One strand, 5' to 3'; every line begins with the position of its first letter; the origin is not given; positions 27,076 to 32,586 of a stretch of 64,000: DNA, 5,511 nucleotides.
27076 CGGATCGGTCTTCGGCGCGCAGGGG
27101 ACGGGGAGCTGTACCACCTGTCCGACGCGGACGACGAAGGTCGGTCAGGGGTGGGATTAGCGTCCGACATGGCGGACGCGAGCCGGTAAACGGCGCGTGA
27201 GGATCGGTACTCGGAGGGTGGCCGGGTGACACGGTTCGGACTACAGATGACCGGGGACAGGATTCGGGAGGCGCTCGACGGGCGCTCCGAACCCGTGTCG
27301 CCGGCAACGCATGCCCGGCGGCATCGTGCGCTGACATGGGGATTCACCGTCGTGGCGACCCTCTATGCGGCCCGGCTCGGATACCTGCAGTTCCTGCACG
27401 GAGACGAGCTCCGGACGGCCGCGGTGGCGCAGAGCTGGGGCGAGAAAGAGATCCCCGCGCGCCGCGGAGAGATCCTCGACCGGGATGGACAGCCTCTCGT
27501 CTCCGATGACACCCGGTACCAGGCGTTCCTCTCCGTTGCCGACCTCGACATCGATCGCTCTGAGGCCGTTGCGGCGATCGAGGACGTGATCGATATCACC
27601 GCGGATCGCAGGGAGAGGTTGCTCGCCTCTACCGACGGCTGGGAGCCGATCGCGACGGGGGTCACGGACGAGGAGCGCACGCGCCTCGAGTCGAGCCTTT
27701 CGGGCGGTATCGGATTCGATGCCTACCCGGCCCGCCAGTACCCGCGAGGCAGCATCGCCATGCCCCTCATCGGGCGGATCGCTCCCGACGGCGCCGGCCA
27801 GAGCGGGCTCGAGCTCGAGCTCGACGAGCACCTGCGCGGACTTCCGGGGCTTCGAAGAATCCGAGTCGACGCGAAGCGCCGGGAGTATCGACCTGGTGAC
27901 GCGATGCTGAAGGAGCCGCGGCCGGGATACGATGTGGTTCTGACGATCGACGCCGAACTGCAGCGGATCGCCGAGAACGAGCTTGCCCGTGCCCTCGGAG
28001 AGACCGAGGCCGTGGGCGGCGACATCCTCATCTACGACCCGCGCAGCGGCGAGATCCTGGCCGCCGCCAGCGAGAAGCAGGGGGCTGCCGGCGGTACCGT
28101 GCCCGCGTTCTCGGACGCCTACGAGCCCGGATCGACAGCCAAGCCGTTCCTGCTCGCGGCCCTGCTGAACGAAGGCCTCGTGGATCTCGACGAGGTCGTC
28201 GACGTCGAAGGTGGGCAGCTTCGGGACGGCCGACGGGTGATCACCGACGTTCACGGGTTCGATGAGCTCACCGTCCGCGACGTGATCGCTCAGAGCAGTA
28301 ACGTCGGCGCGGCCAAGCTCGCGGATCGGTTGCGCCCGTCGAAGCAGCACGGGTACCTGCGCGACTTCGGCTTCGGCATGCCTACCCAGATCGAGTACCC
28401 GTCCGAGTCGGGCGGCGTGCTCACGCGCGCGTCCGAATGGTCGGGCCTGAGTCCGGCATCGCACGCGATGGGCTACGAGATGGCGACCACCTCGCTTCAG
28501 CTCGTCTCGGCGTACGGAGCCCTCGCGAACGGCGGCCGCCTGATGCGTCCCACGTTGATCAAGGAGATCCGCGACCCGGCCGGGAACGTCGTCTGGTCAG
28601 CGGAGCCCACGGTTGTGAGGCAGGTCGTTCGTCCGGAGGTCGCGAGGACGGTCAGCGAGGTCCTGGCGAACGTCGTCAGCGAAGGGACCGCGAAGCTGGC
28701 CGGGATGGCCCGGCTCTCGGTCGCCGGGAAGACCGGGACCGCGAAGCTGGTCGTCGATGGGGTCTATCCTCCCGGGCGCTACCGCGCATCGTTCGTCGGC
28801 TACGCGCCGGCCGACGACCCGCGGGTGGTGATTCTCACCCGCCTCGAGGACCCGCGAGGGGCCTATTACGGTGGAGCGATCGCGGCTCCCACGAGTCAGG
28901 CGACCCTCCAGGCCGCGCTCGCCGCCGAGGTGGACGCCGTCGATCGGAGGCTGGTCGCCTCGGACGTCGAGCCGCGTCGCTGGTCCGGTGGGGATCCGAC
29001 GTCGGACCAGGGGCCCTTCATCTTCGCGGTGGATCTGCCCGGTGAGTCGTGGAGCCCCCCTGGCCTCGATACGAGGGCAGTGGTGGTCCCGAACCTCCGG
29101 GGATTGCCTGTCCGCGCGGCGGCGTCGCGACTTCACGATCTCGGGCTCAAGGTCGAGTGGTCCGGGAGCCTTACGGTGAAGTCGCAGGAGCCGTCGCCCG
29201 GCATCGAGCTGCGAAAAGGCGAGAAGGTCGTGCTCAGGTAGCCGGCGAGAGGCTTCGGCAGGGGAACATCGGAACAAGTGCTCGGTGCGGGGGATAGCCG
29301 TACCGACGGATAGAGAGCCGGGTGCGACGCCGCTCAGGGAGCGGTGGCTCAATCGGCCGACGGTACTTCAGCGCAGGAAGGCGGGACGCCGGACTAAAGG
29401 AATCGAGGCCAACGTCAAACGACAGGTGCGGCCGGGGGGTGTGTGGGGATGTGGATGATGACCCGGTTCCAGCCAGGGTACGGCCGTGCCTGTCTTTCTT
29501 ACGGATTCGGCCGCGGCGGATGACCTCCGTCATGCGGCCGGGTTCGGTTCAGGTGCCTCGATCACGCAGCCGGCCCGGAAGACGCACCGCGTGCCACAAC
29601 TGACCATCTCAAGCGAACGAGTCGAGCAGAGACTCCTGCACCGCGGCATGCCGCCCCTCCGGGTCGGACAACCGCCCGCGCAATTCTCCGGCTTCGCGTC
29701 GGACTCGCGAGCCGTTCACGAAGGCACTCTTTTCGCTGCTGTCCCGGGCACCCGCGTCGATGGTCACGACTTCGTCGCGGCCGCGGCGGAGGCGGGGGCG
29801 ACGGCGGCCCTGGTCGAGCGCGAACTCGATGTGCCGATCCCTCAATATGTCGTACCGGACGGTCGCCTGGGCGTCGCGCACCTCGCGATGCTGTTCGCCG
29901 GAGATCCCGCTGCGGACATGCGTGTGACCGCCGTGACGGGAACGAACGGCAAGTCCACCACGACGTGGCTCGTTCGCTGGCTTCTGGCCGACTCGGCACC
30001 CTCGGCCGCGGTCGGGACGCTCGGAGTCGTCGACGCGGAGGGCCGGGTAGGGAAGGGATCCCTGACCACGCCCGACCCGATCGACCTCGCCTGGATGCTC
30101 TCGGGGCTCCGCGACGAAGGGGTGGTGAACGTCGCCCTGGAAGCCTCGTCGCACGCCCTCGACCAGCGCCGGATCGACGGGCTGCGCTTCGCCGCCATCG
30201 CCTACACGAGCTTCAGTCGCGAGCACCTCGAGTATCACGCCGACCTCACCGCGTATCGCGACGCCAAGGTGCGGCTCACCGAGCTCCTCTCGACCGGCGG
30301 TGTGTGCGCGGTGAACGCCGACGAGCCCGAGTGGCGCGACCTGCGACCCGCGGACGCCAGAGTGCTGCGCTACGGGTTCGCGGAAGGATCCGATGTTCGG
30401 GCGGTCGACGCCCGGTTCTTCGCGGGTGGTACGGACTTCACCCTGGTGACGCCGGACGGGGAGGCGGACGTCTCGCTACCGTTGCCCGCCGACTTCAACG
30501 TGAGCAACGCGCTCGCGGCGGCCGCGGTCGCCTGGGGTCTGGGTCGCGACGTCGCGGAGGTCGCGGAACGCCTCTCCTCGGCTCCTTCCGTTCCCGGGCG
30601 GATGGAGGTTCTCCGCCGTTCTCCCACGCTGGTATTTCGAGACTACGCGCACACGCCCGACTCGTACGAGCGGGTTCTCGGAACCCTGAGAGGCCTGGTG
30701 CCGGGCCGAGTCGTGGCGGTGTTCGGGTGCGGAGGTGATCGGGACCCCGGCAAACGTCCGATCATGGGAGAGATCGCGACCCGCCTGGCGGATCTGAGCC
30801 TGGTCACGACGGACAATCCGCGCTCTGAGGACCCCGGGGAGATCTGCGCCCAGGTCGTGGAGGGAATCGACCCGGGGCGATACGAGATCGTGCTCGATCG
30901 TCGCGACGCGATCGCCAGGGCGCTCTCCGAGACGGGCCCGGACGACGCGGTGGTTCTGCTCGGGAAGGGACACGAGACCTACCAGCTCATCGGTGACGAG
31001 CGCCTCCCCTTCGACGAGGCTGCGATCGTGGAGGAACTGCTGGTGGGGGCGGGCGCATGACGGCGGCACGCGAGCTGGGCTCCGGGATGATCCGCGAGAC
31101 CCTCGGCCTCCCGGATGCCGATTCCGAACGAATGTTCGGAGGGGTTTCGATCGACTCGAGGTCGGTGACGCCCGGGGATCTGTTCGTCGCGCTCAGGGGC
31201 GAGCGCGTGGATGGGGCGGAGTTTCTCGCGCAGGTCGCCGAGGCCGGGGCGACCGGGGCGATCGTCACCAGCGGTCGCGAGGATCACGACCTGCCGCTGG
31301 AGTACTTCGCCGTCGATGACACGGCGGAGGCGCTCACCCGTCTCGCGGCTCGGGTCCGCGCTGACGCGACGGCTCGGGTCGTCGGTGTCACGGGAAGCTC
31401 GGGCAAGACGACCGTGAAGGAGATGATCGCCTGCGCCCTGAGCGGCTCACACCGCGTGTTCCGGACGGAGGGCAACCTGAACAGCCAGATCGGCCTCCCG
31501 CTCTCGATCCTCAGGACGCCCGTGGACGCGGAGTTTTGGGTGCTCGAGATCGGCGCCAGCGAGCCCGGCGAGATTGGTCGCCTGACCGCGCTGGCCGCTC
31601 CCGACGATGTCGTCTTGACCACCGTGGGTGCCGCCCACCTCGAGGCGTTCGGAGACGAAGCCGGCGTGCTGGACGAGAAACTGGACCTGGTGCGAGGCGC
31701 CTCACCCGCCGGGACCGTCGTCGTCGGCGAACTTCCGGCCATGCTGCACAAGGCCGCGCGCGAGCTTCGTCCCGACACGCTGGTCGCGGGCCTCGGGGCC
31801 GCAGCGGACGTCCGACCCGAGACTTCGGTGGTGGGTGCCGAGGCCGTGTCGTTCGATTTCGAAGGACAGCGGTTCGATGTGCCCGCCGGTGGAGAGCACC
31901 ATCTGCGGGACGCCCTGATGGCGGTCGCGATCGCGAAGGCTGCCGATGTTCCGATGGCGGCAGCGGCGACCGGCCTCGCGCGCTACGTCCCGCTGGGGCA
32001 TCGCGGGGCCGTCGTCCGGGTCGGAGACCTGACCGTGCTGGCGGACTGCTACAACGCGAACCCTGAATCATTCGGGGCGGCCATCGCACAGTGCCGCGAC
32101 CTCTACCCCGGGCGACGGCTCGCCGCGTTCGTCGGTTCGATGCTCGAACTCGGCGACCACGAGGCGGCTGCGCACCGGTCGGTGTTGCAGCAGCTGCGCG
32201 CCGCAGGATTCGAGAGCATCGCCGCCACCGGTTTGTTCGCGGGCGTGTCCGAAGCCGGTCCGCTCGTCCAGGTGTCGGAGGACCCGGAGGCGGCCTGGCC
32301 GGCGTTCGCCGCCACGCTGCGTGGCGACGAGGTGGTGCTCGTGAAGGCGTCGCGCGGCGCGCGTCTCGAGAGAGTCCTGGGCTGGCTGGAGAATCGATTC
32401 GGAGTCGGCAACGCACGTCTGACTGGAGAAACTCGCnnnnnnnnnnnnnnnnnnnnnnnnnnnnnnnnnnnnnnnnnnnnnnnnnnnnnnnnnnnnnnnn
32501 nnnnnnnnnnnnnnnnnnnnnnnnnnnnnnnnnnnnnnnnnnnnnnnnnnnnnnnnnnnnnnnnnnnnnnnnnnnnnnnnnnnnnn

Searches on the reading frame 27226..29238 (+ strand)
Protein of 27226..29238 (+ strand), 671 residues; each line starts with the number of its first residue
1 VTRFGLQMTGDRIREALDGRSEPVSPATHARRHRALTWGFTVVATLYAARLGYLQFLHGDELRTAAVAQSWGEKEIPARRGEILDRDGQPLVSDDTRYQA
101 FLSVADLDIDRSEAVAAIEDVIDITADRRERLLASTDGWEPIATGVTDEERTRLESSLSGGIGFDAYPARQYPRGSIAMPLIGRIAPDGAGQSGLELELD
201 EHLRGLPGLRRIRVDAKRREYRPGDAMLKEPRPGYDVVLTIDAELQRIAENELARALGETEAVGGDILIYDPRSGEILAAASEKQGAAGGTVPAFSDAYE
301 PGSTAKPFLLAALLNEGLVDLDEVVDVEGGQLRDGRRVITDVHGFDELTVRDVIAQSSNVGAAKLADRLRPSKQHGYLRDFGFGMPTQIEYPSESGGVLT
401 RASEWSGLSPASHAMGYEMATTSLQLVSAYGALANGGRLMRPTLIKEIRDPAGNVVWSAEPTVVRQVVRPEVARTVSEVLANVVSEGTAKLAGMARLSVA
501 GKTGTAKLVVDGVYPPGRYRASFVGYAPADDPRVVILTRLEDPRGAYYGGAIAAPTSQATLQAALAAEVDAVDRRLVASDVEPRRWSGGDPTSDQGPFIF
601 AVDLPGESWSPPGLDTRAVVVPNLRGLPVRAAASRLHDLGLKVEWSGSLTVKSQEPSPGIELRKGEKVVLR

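Call 50: search_protein_families(library=ncbifam, proteins=[window:27226-29238:+], max_evalue=1e-30)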
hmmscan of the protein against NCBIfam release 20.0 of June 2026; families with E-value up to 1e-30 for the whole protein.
window:27226-29238:+ (671 aa): 6 families
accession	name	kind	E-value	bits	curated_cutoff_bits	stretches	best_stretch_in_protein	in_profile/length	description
TIGR02214.1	spoVD_pbp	equivalog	3.7e-98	329.5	688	1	40-565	9-555/636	stage V sporulation protein D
TIGR03423.1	pbp2_mrdA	equivalog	2.2e-77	261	455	2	294-565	300-591/593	penicillin-binding protein 2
NF053573.1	PBP2_PenA_Neis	exception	1.4e-68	231.9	1105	1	30-564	25-560/572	peptidoglycan D,D-transpeptidase PBP2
NF011685.0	PRK15105.1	subfamily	4.5e-50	170.8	737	1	43-565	34-558/588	peptidoglycan glycosyltransferase FtsI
NF038271.1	strep_PBP2X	exception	7.1e-40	136.9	1050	1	151-544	164-594/750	penicillin-binding protein PBP2X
TIGR02074.1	PBP_1a_fam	subfamily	1.4e-32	113.2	508.75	1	232-528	221-496/535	PBP1A family penicillin-binding protein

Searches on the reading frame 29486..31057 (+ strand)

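Call 50: search_protein_families(library=ncbifam, proteins=[window:29486-31057:+], max_evalue=1e-30)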
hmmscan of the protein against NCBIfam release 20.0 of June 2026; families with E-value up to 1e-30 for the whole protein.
window:29486-31057:+ (524 aa): 12 families
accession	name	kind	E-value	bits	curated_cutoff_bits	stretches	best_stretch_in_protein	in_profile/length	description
NF001124.0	PRK00139.1-2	equivalog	5.2e-133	444.4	476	1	65-519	26-492/500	UDP-N-acetylmuramoyl-L-alanyl-D-glutamate--2,6-diaminopimelate ligase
NF008896.0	PRK11929.1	equivalog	3.9e-129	432.1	1023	1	68-516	30-495/965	bifunctional UDP-N-acetylmuramoyl-L-alanyl-D-glutamate--2,6-diaminopimelate ligase MurE/UDP-N-acetylmuramoyl-tripeptide--D-alanyl-D-alanine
NF001126.0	PRK00139.1-4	equivalog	6.3e-125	417.5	373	1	64-519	20-482/486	UDP-N-acetylmuramoyl-L-alanyl-D-glutamate--2,6-diaminopimelate ligase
TIGR01085.1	murE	subfamily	1.2e-124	416.8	257.3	1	67-519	4-471/472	UDP-N-acetylmuramyl-tripeptide synthetase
NF001123.0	PRK00139.1-1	equivalog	9.5e-102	341.2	586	1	57-519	10-489/493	UDP-N-acetylmuramoyl-L-alanyl-D-glutamate--2,6-diaminopimelate ligase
NF010628.0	PRK14022.1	equivalog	8.3e-78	262.2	536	1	66-508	34-469/483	UDP-N-acetylmuramoyl-L-alanyl-D-glutamate--L-lysine ligase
NF001130.0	PRK00139.2-4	equivalog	1.4e-50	172.5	715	1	328-512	316-503/516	UDP-N-acetylmuramoyl-L-alanyl-D-glutamate--2,6-diaminopimelate ligase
NF008041.0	PRK10773.1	equivalog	5.7e-38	130.8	551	0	244-378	185-323/453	UDP-N-acetylmuramoyl-tripeptide--D-alanyl-D-alanine ligase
TIGR01143.1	murF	subfamily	1e-37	130.1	288.6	0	73-169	2-98/418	UDP-N-acetylmuramoyl-tripeptide--D-alanyl-D-alanine ligase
NF001127.0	PRK00139.2-1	equivalog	2.2e-36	125.7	997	1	71-513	35-504/520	UDP-N-acetylmuramoyl-L-alanyl-D-glutamate--2,6-diaminopimelate ligase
NF001129.0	PRK00139.2-3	equivalog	2.2e-32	112.2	762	1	64-518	38-514/517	UDP-N-acetylmuramoyl-L-alanyl-D-glutamate--2,6-diaminopimelate ligase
NF001131.0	PRK00139.2-5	equivalog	3.6e-32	111.8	1000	1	67-509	36-472/483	UDP-N-acetylmuramoyl-L-alanyl-D-glutamate--2,6-diaminopimelate ligase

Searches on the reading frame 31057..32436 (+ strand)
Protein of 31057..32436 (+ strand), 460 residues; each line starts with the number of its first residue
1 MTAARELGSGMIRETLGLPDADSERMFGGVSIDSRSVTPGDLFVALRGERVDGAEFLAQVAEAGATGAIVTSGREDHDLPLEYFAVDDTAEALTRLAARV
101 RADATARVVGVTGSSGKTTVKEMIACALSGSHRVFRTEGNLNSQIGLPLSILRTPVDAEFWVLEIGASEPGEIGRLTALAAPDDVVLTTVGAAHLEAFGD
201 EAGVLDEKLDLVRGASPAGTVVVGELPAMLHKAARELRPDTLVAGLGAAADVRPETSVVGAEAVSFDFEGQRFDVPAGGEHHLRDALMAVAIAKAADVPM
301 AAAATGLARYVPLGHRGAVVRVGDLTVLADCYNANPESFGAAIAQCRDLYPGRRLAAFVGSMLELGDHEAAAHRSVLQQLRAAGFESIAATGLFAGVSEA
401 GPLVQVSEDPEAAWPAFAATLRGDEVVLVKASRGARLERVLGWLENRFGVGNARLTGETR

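Call 50: search_protein_families(library=ncbifam, proteins=[window:31057-32436:+], max_evalue=1e-30)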
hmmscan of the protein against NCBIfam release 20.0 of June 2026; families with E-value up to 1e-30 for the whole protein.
window:31057-32436:+ (460 aa): 5 families
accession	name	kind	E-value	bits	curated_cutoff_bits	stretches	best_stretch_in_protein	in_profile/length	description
TIGR01143.1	murF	subfamily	8.4e-103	344.5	288.6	1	32-442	1-416/418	UDP-N-acetylmuramoyl-tripeptide--D-alanyl-D-alanine ligase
NF008896.0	PRK11929.1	equivalog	8.2e-93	311.9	1023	1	21-443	521-955/965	bifunctional UDP-N-acetylmuramoyl-L-alanyl-D-glutamate--2,6-diaminopimelate ligase MurE/UDP-N-acetylmuramoyl-tripeptide--D-alanyl-D-alanine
NF008041.0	PRK10773.1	equivalog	3.8e-64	217.1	551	1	26-445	23-448/453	UDP-N-acetylmuramoyl-tripeptide--D-alanyl-D-alanine ligase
NF010693.0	PRK14093.1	equivalog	1.6e-61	208.4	544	1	25-453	26-473/479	UDP-N-acetylmuramoylalanyl-D-glutamyl-2,6-diaminopimelate--D-alanyl-D-alanine ligase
NF008897.0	PRK11930.1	equivalog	6.2e-46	156.8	804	1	24-446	21-455/822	bifunctional UDP-N-acetylmuramoyl-tripeptide:D-alanyl-D-alanine ligase/alanine racemase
